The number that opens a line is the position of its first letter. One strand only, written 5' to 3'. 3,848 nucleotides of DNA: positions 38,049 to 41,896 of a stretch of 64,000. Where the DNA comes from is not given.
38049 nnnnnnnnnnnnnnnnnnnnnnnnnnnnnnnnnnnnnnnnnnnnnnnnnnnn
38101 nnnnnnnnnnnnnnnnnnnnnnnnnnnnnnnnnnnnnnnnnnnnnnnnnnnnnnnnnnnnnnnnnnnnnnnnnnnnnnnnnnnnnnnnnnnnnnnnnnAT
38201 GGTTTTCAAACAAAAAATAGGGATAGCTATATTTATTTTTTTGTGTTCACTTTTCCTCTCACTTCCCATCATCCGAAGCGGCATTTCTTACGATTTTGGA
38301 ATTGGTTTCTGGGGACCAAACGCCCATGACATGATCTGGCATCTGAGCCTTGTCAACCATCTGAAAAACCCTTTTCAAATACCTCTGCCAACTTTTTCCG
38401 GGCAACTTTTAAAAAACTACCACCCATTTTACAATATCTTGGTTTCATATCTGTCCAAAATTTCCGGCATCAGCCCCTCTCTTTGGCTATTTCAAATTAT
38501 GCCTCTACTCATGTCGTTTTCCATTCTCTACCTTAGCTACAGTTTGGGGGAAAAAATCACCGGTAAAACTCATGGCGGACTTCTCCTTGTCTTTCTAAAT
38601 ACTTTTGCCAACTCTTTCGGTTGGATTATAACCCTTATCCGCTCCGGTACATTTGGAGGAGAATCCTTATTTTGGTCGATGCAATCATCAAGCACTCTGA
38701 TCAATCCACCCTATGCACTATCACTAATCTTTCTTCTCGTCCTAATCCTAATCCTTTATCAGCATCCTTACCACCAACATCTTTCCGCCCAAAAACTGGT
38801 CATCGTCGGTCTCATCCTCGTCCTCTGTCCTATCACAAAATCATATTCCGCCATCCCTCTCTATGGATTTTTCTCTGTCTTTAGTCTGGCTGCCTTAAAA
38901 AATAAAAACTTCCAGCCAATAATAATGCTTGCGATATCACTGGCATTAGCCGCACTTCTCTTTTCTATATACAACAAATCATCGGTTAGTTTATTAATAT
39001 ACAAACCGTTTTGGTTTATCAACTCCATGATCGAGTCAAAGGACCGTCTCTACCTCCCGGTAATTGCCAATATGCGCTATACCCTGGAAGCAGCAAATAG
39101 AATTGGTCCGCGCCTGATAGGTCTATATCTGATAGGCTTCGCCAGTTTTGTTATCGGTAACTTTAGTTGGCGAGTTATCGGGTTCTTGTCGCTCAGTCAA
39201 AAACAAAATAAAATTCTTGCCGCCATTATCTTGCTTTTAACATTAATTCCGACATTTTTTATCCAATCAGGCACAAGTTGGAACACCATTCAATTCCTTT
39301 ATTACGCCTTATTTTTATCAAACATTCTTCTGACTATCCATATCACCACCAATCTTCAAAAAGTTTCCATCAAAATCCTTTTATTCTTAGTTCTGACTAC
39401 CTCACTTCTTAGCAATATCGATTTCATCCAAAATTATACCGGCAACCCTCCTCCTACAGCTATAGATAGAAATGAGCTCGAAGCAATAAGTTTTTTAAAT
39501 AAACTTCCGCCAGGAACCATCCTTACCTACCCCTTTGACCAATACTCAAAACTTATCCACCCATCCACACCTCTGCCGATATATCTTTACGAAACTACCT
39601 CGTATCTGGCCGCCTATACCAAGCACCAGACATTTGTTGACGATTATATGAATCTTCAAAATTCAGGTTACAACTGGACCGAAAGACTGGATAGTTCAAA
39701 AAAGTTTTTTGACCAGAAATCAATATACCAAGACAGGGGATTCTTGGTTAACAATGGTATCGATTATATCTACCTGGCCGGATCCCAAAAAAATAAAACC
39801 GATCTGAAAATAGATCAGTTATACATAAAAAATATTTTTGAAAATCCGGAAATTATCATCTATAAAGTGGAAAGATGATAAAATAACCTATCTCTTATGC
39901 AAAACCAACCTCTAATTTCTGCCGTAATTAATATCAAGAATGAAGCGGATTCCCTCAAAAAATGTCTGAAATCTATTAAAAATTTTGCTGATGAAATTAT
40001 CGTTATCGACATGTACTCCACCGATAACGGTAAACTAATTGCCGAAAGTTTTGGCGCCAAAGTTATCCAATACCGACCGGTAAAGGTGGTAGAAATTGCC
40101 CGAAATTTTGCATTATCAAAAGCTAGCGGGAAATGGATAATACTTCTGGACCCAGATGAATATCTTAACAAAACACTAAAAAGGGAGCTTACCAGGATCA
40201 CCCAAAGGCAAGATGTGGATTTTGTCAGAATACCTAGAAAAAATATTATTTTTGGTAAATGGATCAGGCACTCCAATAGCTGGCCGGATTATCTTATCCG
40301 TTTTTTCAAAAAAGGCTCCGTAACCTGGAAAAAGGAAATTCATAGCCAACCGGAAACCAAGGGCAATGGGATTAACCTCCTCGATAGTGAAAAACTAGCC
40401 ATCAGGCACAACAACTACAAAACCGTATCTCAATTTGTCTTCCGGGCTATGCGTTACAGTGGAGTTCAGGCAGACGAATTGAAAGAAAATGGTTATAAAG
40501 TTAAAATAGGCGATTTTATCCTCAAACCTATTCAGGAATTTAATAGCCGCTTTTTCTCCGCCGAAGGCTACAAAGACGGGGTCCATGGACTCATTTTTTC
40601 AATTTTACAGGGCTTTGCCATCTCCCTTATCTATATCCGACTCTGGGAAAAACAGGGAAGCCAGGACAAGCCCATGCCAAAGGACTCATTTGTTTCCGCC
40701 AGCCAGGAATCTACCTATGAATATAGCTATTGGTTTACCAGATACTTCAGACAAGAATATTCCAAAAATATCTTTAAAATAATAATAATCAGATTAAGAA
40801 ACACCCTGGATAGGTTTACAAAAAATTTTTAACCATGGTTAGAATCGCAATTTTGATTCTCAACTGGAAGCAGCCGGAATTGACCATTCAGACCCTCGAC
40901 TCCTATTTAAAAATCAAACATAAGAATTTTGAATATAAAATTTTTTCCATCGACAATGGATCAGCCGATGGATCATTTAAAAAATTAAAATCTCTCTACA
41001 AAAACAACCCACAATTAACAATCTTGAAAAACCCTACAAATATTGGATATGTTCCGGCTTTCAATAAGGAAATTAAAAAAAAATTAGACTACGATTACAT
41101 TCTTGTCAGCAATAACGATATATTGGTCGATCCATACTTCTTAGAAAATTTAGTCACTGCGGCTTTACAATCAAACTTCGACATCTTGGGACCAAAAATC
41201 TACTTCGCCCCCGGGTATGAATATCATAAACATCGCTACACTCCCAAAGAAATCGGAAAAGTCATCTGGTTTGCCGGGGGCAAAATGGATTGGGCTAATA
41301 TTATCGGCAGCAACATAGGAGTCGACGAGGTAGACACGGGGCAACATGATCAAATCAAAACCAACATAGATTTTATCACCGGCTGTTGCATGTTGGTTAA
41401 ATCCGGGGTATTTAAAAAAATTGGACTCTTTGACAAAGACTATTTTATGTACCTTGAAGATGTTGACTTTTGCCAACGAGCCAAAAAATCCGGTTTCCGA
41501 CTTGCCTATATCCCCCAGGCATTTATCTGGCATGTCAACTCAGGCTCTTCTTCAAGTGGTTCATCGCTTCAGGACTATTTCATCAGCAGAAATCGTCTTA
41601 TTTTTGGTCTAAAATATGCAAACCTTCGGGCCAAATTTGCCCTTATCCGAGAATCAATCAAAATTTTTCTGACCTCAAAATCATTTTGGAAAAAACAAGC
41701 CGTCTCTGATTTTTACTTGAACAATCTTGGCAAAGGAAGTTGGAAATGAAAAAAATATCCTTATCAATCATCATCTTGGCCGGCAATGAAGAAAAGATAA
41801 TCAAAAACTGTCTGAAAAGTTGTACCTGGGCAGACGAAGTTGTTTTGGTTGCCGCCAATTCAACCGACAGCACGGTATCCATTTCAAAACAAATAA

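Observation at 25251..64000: Very large glycosylation island dominated by about 19 paralogous GT-C membrane transferases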

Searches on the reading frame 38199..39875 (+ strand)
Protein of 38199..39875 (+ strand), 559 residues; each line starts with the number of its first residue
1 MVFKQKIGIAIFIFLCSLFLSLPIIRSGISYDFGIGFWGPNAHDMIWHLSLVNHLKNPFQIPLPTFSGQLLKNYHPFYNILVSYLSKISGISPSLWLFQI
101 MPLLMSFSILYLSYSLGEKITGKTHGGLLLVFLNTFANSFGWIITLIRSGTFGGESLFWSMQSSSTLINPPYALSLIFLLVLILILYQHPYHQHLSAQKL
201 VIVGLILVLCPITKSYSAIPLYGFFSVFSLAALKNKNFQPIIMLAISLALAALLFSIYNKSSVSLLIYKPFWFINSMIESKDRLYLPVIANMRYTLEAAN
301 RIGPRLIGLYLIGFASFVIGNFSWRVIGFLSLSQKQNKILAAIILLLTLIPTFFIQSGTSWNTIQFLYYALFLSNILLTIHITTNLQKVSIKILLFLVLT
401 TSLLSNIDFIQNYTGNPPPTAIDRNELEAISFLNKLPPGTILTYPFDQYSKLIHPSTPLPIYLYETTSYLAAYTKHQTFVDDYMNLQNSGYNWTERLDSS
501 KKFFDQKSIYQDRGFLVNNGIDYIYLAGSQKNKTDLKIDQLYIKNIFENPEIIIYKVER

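Call 4: search_protein_families(library=pfam, proteins=[window:38199-39875:+], max_evalue=0.01)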
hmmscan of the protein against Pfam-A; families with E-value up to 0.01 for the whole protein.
window:38199-39875:+ (559 aa): 0 families

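Call 21: search_protein_families(library=ncbifam, proteins=[window:38199-39875:+], max_evalue=0.01)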
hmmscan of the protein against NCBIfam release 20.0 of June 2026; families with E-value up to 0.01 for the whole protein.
window:38199-39875:+ (559 aa): 0 families

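Call 23: find_homologous_proteins(query=window:38199-39875:+)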
Query window:38199-39875:+ (559 aa): 857 proteins with E <= 0.001 among 8000 candidates; the best 120 are listed.
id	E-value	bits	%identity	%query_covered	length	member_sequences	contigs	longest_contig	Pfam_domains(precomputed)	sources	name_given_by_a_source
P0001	0.0e+0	1197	100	97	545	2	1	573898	-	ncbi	ncbi:MAG: hypothetical protein WC841_01470 [Candidatus Shapirobacteria bacterium]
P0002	6.9e-278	941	75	100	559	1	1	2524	-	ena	-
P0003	8.2e-278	941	75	100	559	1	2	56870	-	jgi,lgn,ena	-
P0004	3.0e-273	926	73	100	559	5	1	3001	-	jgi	jgi:hypothetical protein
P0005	6.9e-272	921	74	100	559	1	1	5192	-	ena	-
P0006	7.7e-189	647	54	100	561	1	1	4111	-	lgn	-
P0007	2.7e-188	645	54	100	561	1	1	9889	-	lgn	-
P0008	8.2e-185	634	53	100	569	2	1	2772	-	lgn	-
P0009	1.5e-182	626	52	100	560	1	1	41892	-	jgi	jgi:hypothetical protein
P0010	2.0e-182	626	52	99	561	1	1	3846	-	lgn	-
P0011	7.9e-182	624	51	98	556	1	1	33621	-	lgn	-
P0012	1.4e-181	623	52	100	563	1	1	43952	-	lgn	-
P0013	1.4e-180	620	53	99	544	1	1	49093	-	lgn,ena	-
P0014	5.8e-180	618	51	100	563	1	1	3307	-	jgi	jgi:hypothetical protein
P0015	2.5e-179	616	53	100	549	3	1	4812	-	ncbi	-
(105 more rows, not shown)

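Call 35: find_related_loci(query=A5, collection=genome_contigs, flank=10000)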
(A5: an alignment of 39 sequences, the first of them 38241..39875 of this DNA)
Query A5 (545 aa) in genome_contigs; peptide patterns used: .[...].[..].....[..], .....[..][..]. (x = any residue, [..] = any of these).
129 stretches matched a pattern; 96 encode a relative of the query (tblastn E <= 1e-3); the best 80 are kept; 80 distinct loci.
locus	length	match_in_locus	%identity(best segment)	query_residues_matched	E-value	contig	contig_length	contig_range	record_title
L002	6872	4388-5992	53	1-545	2e-173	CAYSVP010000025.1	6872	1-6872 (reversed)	MAG TPA_asm: uncultured Gammaproteobacteria bacterium isolate SRP294416_co1_8 genome assembly, contig: NODE_26042_length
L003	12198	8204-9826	50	1-545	4e-167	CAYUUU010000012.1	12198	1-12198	MAG TPA_asm: uncultured Gammaproteobacteria bacterium isolate SRP192927_co1_90 genome assembly, contig: NODE_12119_lengt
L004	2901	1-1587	50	21-545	2e-176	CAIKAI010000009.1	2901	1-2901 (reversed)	Candidatus Shapirobacteria bacterium isolate AlinenLipids_bin-9586 genome assembly, contig: bin-9586:009/184, whole geno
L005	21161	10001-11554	52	8-545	8e-166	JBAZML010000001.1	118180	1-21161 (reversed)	MAG: Candidatus Shapirobacteria bacterium isolate SO_2017_LW4_41 scaffold_494_c1_LW137-91_2017, whole genome shotgun seq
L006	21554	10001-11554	52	8-545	5e-165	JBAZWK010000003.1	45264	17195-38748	MAG: Candidatus Shapirobacteria bacterium isolate SO_2017_GW1_30 NODE_3954_length_45264_cov_1.095310_OW334_2017, whole g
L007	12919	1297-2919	50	1-545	5e-164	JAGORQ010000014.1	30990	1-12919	Candidatus Shapirobacteria bacterium isolate Gw_Eff_bin_278 Gw_Eff_2747_length_30990_cov_4.902213, whole genome shotgun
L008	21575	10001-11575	50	1-545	2e-164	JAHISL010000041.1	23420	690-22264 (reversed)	MAG: Patescibacteria group bacterium isolate MM_PC_MetaG.mb.172 MM_PC_MetaG.mb.172_k141_633189, whole genome shotgun seq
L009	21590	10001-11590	52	8-545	2e-163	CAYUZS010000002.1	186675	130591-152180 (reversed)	MAG TPA_asm: uncultured Gammaproteobacteria bacterium isolate SRP294416_co1_374 genome assembly, contig: NODE_30_length_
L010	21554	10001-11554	52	8-545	3e-163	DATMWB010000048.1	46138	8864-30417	MAG TPA_asm: Candidatus Methanoperedens sp. isolate SMAG_U13083 k141_697579, whole genome shotgun sequence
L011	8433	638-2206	48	2-545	8e-163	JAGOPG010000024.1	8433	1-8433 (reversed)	Candidatus Shapirobacteria bacterium isolate Go_SlDig_bin_323 Go_SlDig_26457_length_8433_cov_10.203106, whole genome sho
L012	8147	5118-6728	50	1-545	1e-161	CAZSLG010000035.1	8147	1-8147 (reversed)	MAG TPA_asm: uncultured Gammaproteobacteria bacterium isolate SRP062349_co5_136 genome assembly, contig: NODE_4726_lengt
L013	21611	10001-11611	49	1-545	1e-160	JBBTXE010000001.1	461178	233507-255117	MAG: Patescibacteria group bacterium isolate H52-bin029_1 H52_bin029_1_000000000001, whole genome shotgun sequence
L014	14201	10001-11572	52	2-545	7e-159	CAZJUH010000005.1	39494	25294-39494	MAG TPA_asm: uncultured Gammaproteobacteria bacterium isolate binchicken_co220_54 genome assembly, contig: NODE_534_leng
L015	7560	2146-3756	49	1-545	5e-158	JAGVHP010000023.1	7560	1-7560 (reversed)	MAG: Candidatus Shapirobacteria bacterium isolate DeMMO2_35 c_000000022808, whole genome shotgun sequence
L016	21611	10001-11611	49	1-545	1e-157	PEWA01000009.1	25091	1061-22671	MAG: Candidatus Shapirobacteria bacterium CG06_land_8_20_14_3_00_40_12 CG06_land_8_20_14_3.00_150_scaffold_1269_c, whole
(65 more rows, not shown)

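Call 36: predict_structure(alignment_id=A5)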
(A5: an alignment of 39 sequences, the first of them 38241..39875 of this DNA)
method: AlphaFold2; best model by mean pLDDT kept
length: 545 residues; sequences in the alignment: 39
mean_pLDDT: 88.3   pTM: 0.90
mean pLDDT of the five models: 88.3, 87.8, 87.1, 85.8, 84.9
residues with pLDDT >= 90: 305; 70-90: 205; 50-70: 29; < 50: 6
segments of 3 or more residues with pLDDT < 50: 148-150
pLDDT, mean of each block of 10 residues (from residue 1): 86 87 77 91 90 85 95 95 93 97 97 97 85 78 50 84 97 83 95 95 94 94 94 96 79 84 73 83 85 89 90 94 94 93 75 93 97 97 93 76 84 95 94 83 84 85 82 75 92 94 95 88 92 95 93
secondary structure, 60 per line:
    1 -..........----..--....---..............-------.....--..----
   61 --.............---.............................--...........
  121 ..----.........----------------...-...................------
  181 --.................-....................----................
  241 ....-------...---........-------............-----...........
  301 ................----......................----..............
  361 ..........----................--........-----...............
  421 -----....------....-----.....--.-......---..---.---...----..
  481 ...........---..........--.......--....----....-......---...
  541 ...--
elements in order: H2-11 E20-23 H27-40 H63-75 H79-107 H110-122 H127-135 H156-174 H183-199 H201-220 H225-244 E252-254 H258-265 H273-284 H290-316 H321-339 E340-342 H347-370 H375-390 H393-400 E406-409 H410-420 E426-429 H436-439 H454-459 H479-491 H495-504 E507-513 H516-519 H524-527 E529-534 E538-543

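Call 84: fold_search(model_id=the predicted structure, library=pdb)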
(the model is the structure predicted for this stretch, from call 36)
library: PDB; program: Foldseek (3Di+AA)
matches with E <= 10: 348; with E <= 0.001: 14
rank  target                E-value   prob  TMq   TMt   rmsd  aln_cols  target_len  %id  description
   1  7zlg_A                6.6e-08  1.00  0.45  0.39  15.1       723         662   11  Cryo-EM structure of C-mannosyltransferase CeDPY19, in complex with acceptor peptide and bound to CMT2-Fab and anti-Fa (released 2023-01-11)
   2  7zli_A                2.4e-07  1.00  0.49  0.42  14.0       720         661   11  Cryo-EM structure of C-mannosyltransferase CeDPY19, in complex with Dol25-P-Man and bound to CMT2-Fab and anti-Fab nan (released 2023-01-11)
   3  7zlh_A                3.8e-07  1.00  0.44  0.38  15.2       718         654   12  Cryo-EM structure of C-mannosyltransferase CeDPY19, in apo state, bound to CMT2-Fab and anti-Fab nanobody (released 2023-01-11)
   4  8age_A                4.8e-07  1.00  0.53  0.46  12.7       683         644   11  Structure of yeast oligosaccharylransferase complex with acceptor peptide bound (released 2022-12-07)
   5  7oci_F                1.1e-06  1.00  0.51  0.44  12.8       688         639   12  Cryo-EM structure of yeast Ost6p containing oligosaccharyltransferase complex (released 2022-02-16)
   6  9n9j_I                1.5e-06  1.00  0.47  0.39  14.8       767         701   10  Structure of a GRP94 folding intermediate engaged with a CCDC134- and FKBP11-bound secretory translocon (released 2025-11-19)
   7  3wak                  2.3e-06  1.00  0.45  0.31  14.9       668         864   12  Crystal structure of the Archaeoglobus fulgidus oligosaccharyltransferase (O29867_ARCFU) in the apo form (released 2013-10-30)
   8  3waj                  2.9e-06  1.00  0.51  0.37  13.0       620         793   13  Crystal structure of the Archaeoglobus fulgidus oligosaccharyltransferase (O29867_ARCFU) complex with Zn and sulfate (released 2013-10-30)
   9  7e9s_A                3.9e-06  1.00  0.46  0.32  14.4       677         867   11  Archaeal oligosaccharyltransferase AglB from Archaeoglobus fulgidus in complex with an inhibitory peptide and a dolich (released 2021-09-08)
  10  5gmy_A                6.7e-06  1.00  0.48  0.33  15.8       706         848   11  Crystal structure of the Archaeoglobus fulgidus oligosaccharyltransferase (O29867_ARCFU) tethered with an acceptor pep (released 2017-02-01)
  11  6c26_A                9.6e-06  1.00  0.53  0.46  13.3       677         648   12  The Cryo-EM structure of a eukaryotic oligosaccharyl transferase complex (released 2018-01-31)
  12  8b6l_I                1.3e-05  1.00  0.45  0.37  16.8       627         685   11  Subtomogram average of the human Sec61-TRAP-OSTA-translocon (released 2022-12-07)
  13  8if8_B                2.1e-04  1.00  0.49  0.44  10.7       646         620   10  Arabinosyltransferase AftA (released 2023-05-31)
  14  6w98_A                5.7e-04  1.00  0.47  0.23   9.7       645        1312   12  Single-Particle Cryo-EM Structure of Arabinofuranosyltransferase AftD from Mycobacteria (released 2020-05-13)
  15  5ezm                  2.1e-03  1.00  0.41  0.41  15.4       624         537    9  Crystal Structure of ArnT from Cupriavidus metallidurans in the apo state (released 2016-02-17)
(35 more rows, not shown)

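Call 89: search_protein_families(library=pfam, alignment_id=A5, max_evalue=1)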
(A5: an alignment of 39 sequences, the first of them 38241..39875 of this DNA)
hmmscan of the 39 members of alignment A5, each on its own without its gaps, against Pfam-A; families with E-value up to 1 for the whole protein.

A. member 1, window:38241-39875:+ (545 aa): 0 families

B. families by the number of members that match (of 39 scanned): 8 families
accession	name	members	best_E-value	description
PF04932.20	Wzy_C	1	0.004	O-Antigen ligase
PF06912.16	DUF1275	1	0.011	Protein of unknown function (DUF1275)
PF15386.11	Tantalus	1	0.065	Drosophila Tantalus-like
PF05140.19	ResB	1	0.2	ResB-like family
PF14256.11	YwiC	1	0.27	YwiC-like protein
PF20040.4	DUF6442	1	0.31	Family of unknown function (DUF6442)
PF09990.14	DUF2231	1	0.39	Predicted membrane protein (DUF2231)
PF14015.11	DUF4231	1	0.63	Protein of unknown function (DUF4231)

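Call 91: search_solved_structures(query=A5, max_evalue=10)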
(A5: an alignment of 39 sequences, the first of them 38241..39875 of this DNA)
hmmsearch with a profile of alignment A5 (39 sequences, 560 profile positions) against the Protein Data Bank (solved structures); distinct sequences matched with E-value up to 10: 1.
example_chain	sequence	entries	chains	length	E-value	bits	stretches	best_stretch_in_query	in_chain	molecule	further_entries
5yac_A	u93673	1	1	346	0.61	12.1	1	30-84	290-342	tRNA (guanine(37)-N1)-methyltransferase Trm5b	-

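Call 94: search_protein_representatives(alignment_id=A5)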
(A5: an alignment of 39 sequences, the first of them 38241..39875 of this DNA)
Query: 39 sequences, 560 profile positions. Proteins with E-value up to 0.001 (for the whole library): 1303; up to 1e-10: 1066; up to 1e-30: 574. The best 150 are listed.
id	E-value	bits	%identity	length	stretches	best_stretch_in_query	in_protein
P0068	4.2e-256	867.7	-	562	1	1-560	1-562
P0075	1.8e-242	822.7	-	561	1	1-560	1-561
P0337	7.2e-217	738.2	-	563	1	1-560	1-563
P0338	6.7e-214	728.4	-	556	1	2-560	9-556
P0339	2.9e-201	686.7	-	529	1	2-560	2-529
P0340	8.0e-194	662.1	-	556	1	1-560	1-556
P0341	1.1e-189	648.4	-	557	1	5-560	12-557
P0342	2.5e-188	643.9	-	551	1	3-560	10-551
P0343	4.7e-168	577.0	-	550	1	1-559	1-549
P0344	1.5e-167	575.4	-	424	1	116-560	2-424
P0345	1.2e-164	565.8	-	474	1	72-560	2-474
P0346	2.8e-163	561.2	-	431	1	131-560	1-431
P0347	1.3e-159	549.1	-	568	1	4-560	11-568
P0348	5.2e-158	543.8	-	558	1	1-560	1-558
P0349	4.0e-156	537.6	-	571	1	2-560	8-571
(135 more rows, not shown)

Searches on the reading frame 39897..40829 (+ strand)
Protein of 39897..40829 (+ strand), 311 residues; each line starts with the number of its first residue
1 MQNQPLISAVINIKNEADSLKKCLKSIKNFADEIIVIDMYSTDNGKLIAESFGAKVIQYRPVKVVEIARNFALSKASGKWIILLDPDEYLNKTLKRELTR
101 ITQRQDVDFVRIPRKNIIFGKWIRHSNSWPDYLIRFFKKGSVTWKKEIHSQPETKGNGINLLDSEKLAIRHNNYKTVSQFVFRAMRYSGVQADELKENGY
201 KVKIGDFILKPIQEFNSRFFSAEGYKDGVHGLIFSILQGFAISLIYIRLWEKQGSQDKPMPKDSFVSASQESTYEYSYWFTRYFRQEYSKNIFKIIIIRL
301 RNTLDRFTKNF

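Call 4: search_protein_families(library=pfam, proteins=[window:39897-40829:+], max_evalue=0.01)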
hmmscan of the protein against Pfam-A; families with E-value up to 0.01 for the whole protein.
window:39897-40829:+ (311 aa): 2 families
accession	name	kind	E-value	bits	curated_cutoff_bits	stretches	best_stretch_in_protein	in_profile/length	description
PF00535.33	Glycos_transf_2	-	1.8e-18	67.5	23.3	1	8-149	1-150/168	Glycosyl transferase family 2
PF13704.12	Glyco_tranf_2_4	-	0.0004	21.2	27.5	1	14-93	1-87/98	Glycosyl transferase family 2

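Call 46: search_protein_families(library=ncbifam, proteins=[window:39897-40829:+], max_evalue=0.00001)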
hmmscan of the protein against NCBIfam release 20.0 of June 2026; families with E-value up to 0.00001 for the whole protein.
window:39897-40829:+ (311 aa): 5 families
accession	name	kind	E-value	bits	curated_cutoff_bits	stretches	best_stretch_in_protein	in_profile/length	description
TIGR04195.1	S_glycosyl_SunS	equivalog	2.8e-14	52.8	350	1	3-176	55-226/421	SunS family peptide S-glycosyltransferase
NF007482.0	PRK10073.1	equivalog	2.2e-11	43.3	423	1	1-111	2-119/334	glycosyltransferase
TIGR04283.1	glyco_like_mftF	equivalog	3.2e-10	40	182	1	7-106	1-101/221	TIGR04283 family arsenosugar biosynthesis glycosyltransferase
NF047683.1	TeichurnBiosyTuaG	equivalog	1.8e-06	27.8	400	1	2-104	3-114/252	teichuronic acid biosynthesis protein TuaG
NF010496.0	PRK13915.1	equivalog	9.9e-06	24.8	262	0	4-60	30-92/307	glucosyl-3-phosphoglycerate synthase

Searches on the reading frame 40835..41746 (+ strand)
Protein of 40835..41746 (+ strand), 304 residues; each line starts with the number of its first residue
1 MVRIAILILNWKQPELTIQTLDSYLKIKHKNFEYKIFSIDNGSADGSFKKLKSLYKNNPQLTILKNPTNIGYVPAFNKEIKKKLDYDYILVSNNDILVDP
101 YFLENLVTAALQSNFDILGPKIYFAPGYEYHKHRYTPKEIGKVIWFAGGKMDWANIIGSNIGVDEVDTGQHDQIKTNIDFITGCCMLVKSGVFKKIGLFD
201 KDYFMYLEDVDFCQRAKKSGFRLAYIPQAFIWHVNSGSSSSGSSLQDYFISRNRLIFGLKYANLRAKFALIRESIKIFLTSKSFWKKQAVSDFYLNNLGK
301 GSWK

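Call 4: search_protein_families(library=pfam, proteins=[window:40835-41746:+], max_evalue=0.01)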
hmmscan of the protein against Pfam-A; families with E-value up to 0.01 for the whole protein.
window:40835-41746:+ (304 aa): 5 families
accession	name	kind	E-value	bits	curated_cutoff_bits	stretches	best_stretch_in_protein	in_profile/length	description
PF13641.12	Glyco_tranf_2_3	-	1.9e-14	54.7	27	1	4-255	3-227/230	Glycosyltransferase like family 2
PF00535.33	Glycos_transf_2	-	2.2e-14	54.2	23.3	1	15-196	11-167/168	Glycosyl transferase family 2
PF13632.12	Glyco_trans_2_3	-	1.6e-06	28.5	27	1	180-272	71-155/198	Glycosyl transferase family group 2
PF13506.12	Glyco_transf_21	-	4.1e-05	23.6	21.7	0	177-234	98-155/174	Glycosyl transferase family 21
PF02709.20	Glyco_transf_7C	-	0.0034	17.4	23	1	174-227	12-66/78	N-terminal domain of galactosyltransferase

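Call 46: search_protein_families(library=ncbifam, proteins=[window:40835-41746:+], max_evalue=0.00001)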
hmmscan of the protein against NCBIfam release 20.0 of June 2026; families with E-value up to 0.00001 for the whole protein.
window:40835-41746:+ (304 aa): 4 families
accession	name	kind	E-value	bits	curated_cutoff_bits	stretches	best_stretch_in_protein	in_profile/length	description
TIGR01556.1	rhamnosyltran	subfamily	9.5e-13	48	200.55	1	175-234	142-201/281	rhamnosyltransferase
TIGR03937.1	PgaC_IcaA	equivalog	1.3e-12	47.4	422.3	1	4-111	47-151/407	poly-beta-1,6-N-acetyl-D-glucosamine synthase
TIGR03965.1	mycofact_glyco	equivalog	1.3e-07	30.9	280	1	177-233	225-280/467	mycofactocin biosynthesis glycosyltransferase MftF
NF041875.1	EPS_EpsD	equivalog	1.2e-06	28.2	370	0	176-236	151-209/325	exopolysaccharide biosynthesis glycosyltransferase EpsD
